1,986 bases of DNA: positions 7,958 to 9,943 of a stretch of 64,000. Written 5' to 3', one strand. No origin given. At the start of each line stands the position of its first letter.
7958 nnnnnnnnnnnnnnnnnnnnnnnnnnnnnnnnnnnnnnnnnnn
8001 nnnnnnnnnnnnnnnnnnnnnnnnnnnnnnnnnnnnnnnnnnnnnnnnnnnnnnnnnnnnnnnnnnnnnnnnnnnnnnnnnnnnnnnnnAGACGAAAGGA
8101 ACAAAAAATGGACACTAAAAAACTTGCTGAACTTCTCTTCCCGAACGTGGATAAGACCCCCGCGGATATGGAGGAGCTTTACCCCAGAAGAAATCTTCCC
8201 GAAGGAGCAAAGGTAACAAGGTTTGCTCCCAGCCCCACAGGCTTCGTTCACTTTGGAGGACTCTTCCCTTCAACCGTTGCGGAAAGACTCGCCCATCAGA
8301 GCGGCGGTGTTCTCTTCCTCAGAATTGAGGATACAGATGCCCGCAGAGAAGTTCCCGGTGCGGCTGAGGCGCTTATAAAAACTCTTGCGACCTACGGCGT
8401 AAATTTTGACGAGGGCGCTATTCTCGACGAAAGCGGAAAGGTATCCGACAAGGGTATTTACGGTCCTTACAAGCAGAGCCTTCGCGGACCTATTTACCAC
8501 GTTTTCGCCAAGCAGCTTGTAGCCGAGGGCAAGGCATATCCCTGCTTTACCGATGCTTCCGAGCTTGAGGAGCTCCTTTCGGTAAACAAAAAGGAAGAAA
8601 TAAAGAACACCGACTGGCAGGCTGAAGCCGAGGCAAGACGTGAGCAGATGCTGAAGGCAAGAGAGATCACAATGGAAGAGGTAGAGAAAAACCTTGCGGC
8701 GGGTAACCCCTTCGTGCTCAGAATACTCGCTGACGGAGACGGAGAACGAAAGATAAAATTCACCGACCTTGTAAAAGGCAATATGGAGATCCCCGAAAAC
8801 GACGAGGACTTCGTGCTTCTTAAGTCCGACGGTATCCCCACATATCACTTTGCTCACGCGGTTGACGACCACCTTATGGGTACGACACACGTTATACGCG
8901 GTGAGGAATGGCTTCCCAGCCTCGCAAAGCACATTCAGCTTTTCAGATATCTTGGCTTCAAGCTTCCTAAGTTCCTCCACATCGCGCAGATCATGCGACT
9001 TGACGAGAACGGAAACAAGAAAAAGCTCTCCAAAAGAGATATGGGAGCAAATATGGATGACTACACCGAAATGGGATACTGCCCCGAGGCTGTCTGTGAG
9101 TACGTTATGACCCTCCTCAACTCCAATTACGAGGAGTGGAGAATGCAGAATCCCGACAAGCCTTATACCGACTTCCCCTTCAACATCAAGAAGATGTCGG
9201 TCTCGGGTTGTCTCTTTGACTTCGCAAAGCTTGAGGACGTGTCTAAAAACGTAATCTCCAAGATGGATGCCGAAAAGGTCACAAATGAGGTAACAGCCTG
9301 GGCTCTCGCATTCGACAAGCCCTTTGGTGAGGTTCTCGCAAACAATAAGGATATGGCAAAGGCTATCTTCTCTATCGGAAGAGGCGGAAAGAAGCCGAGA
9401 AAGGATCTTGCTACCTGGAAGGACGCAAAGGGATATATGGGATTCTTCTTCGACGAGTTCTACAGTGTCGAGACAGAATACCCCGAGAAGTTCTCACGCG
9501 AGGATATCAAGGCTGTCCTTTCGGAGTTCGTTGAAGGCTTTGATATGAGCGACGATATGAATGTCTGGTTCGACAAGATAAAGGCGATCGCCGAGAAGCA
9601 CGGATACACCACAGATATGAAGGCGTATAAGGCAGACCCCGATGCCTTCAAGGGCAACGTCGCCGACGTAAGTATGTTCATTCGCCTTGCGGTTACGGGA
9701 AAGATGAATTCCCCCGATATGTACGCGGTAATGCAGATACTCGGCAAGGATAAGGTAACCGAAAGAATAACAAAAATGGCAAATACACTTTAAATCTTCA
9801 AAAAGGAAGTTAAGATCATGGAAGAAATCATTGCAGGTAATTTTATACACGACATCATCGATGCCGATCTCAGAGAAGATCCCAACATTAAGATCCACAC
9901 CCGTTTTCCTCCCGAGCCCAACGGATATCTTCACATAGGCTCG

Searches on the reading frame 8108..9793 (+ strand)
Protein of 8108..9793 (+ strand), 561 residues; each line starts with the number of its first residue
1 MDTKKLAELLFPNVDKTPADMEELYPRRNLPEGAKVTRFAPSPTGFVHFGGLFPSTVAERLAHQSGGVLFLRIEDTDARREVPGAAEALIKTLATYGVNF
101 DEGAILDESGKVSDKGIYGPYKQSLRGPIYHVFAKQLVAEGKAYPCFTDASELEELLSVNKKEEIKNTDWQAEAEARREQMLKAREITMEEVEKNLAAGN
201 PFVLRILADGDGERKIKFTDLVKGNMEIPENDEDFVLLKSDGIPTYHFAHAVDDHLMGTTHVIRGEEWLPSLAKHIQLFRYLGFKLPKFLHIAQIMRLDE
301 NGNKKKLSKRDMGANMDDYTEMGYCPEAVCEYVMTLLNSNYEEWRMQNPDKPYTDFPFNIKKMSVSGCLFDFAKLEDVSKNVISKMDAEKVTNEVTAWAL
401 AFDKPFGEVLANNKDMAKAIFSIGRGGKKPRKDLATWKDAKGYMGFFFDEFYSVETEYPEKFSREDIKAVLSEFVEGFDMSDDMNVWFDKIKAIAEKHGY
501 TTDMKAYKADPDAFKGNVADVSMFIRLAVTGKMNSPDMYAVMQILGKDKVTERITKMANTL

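Call 63: find_encoding_contigs(protein=window:8108-9793:+, flank=10000, max_places=1)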
Protein window:8108-9793:+ (561 aa): 2 contigs read that carry it; 1 place shown.
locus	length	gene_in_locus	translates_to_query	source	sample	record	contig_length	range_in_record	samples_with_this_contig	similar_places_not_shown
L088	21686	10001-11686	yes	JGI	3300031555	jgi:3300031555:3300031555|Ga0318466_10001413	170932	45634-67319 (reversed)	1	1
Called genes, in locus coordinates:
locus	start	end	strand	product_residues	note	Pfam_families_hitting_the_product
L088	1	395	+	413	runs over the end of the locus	PF00579:tRNA-synt_1b, PF22421:SYY_C-terminal, PF01479:S4 (weak)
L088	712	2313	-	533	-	PF20154:LNT_N, PF00795:CN_hydrolase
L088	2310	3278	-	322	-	PF00849:PseudoU_synth_2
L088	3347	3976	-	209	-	PF14681:UPRTase, PF00156:Pribosyltran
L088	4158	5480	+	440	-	PF00919:UPF0004, PF04055:Radical_SAM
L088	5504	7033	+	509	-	-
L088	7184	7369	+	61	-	PF00830:Ribosomal_L28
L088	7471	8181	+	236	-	PF21778:DUF6873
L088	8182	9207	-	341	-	-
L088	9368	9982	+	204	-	PF23023:Anti-Pycsar_Apyc1 (faint), PF00753:Lactamase_B, PF12706:Lactamase_B_2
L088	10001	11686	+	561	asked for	PF00749:tRNA-synt_1c, PF19269:Anticodon_2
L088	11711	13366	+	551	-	PF00749:tRNA-synt_1c, PF03950:tRNA-synt_1c_C, PF20974:tRNA-synt_1c_C2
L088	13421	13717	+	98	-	PF06961:DUF1294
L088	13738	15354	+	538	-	PF00488:MutS_V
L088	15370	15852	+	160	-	PF01037:AsnC_trans_reg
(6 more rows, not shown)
